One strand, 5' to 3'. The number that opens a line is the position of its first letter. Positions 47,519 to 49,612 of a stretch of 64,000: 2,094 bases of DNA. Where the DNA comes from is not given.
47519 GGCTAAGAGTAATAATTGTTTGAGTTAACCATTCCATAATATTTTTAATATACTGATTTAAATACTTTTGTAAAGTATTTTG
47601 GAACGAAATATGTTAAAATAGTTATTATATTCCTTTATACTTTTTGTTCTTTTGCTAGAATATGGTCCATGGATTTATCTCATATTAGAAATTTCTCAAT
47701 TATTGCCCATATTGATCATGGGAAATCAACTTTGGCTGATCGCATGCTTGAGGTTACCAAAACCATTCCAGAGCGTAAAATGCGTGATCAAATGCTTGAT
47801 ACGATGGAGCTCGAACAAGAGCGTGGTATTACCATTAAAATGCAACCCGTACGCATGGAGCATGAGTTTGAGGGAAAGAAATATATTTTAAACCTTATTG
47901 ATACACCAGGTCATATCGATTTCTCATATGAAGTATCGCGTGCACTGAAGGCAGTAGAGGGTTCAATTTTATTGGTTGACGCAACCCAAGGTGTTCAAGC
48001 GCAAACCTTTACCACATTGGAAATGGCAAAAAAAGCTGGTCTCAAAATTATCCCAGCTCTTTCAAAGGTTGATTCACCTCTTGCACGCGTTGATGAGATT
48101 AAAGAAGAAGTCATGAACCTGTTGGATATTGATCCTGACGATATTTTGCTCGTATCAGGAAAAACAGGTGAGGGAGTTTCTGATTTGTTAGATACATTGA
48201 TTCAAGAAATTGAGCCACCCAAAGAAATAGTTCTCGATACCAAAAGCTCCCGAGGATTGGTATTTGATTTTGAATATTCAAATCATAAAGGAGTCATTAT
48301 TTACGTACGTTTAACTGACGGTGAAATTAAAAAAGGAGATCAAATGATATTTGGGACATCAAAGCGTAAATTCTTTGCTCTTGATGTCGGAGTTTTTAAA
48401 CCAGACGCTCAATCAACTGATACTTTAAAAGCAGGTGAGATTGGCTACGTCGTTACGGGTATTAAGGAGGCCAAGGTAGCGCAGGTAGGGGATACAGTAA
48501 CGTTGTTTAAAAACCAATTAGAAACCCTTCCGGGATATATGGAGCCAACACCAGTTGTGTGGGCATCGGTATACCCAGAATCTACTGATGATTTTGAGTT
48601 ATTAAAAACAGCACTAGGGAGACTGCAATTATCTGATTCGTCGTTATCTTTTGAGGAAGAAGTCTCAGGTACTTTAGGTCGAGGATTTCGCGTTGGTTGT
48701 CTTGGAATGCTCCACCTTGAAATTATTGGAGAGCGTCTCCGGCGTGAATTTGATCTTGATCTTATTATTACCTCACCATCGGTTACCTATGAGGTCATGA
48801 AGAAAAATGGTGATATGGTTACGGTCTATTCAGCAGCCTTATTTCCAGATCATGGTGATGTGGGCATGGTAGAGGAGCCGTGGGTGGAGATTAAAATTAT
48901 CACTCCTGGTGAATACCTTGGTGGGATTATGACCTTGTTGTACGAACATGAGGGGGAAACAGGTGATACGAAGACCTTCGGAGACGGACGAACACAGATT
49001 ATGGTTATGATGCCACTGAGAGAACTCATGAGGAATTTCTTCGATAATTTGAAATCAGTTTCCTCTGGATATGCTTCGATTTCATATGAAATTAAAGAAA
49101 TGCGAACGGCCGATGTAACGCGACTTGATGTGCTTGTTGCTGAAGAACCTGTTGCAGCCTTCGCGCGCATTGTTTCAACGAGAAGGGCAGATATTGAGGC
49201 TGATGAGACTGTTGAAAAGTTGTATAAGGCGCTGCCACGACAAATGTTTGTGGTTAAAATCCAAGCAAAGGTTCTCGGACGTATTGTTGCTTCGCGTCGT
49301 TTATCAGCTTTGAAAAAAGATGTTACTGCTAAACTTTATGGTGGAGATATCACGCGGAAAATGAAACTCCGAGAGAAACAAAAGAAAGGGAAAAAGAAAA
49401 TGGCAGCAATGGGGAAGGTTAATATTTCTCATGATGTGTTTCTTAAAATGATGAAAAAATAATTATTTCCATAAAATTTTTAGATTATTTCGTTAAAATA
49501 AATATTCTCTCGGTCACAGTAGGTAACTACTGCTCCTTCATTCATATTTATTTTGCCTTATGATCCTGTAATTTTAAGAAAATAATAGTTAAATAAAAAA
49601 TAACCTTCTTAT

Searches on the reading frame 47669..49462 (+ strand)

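Call 66: search_protein_families(library=pfam, proteins=[window:47669-49462:+], max_evalue=0.00001)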
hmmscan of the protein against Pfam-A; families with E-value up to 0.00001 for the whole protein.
window:47669-49462:+ (597 aa): 5 families
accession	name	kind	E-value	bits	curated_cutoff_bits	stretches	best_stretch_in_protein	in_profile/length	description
PF00009.33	GTP_EFTU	-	1.9e-53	181.3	26.5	1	5-182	2-187/188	Elongation factor Tu GTP binding domain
PF06421.17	LepA_C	-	2.4e-33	114.9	29.7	1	491-596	2-107/107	GTP-binding protein LepA C-terminus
PF00679.30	EFG_C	-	5.5e-17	62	27.9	1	401-482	2-82/89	Elongation factor G C-terminus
PF14492.12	EFG_III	-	1.3e-09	38.4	27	1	293-367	2-73/75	Elongation Factor G, domain III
PF03144.31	GTP_EFTU_D2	-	2.6e-08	34.6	30.3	1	208-278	1-73/73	Elongation factor Tu domain 2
